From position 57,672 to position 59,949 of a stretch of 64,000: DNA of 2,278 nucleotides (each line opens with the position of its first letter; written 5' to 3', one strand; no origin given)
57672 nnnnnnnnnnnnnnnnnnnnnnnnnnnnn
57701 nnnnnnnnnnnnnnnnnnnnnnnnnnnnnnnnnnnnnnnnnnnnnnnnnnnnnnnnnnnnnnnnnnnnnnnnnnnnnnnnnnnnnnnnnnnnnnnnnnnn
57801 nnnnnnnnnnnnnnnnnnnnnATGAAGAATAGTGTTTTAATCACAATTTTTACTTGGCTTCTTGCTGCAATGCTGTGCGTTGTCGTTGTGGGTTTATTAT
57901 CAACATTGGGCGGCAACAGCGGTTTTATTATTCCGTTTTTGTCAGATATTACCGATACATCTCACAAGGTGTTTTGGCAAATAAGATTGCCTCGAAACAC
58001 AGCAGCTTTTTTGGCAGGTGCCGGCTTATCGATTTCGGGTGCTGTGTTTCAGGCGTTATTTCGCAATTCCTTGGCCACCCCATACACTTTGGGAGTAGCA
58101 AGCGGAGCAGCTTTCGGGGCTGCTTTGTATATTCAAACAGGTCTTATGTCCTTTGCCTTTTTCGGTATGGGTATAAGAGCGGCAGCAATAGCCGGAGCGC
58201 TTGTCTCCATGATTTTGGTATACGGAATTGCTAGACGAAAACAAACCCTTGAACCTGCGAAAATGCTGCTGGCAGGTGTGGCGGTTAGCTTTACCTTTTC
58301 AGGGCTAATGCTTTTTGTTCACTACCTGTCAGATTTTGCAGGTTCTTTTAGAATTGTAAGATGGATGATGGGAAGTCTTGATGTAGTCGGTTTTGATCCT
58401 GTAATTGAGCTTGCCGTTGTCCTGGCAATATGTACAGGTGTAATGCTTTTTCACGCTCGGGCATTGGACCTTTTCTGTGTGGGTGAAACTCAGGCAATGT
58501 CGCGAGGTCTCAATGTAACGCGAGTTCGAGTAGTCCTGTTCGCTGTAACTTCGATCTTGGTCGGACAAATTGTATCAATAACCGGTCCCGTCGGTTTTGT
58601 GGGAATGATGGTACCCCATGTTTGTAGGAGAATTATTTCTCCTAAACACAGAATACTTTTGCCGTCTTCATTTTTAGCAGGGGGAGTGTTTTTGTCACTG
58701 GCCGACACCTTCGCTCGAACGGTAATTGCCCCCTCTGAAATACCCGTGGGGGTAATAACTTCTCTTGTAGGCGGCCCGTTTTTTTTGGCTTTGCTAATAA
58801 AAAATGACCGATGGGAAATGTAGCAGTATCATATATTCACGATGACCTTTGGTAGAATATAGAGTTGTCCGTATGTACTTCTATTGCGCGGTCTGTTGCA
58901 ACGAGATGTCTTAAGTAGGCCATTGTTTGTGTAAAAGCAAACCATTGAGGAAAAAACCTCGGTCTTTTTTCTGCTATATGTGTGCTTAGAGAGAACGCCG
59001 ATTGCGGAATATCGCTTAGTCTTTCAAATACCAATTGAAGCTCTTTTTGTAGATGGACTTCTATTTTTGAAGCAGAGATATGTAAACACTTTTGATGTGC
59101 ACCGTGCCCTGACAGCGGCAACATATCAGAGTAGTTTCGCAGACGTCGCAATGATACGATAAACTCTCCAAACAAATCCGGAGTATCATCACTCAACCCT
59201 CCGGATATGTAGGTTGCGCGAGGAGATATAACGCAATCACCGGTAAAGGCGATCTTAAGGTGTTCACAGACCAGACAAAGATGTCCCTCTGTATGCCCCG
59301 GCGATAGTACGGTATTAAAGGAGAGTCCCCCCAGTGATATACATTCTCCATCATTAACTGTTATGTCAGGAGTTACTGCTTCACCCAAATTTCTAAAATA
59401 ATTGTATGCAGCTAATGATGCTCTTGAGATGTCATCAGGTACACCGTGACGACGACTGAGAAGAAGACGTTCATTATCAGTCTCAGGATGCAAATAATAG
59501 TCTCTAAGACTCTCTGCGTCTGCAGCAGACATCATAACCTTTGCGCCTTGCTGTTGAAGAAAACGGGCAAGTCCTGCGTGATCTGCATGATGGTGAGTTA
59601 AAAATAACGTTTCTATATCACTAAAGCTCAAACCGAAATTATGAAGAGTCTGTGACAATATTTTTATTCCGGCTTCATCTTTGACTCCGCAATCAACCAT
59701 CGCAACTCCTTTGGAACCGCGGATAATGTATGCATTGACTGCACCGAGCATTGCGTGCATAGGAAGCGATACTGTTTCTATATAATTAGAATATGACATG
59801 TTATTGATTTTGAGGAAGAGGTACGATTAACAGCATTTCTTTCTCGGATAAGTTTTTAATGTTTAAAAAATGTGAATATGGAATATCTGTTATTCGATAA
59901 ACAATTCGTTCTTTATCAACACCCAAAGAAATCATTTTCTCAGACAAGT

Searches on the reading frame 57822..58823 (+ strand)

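Call 59: search_protein_families(library=pfam, proteins=[window:57822-58823:+], max_evalue=0.00001)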
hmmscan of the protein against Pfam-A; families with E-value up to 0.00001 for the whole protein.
window:57822-58823:+ (333 aa): 2 families
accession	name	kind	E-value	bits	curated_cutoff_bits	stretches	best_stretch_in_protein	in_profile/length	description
PF01032.23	FecCD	-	2.5e-84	283.4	26.5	1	32-327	19-311/311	FecCD transport family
PF00950.22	ABC-3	-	2.8e-06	27.5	20.1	1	113-290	51-224/258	ABC 3 transport family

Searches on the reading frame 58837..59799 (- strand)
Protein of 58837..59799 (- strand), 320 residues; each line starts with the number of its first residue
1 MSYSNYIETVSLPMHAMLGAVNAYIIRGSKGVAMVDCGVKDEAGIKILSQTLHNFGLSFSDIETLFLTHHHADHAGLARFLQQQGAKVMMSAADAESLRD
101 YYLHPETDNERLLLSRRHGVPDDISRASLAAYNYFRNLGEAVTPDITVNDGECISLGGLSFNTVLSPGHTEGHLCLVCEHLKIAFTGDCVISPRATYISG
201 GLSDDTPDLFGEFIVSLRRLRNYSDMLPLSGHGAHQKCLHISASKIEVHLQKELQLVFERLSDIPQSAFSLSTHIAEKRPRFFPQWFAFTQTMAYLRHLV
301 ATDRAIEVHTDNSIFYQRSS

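Call 59: search_protein_families(library=pfam, proteins=[window:58837-59799:-], max_evalue=0.00001)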
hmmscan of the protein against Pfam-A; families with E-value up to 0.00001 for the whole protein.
window:58837-59799:- (320 aa): 1 family
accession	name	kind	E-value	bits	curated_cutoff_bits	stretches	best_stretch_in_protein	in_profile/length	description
PF00753.33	Lactamase_B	-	2.7e-22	80.1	22.7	1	19-207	4-171/196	Metallo-beta-lactamase superfamily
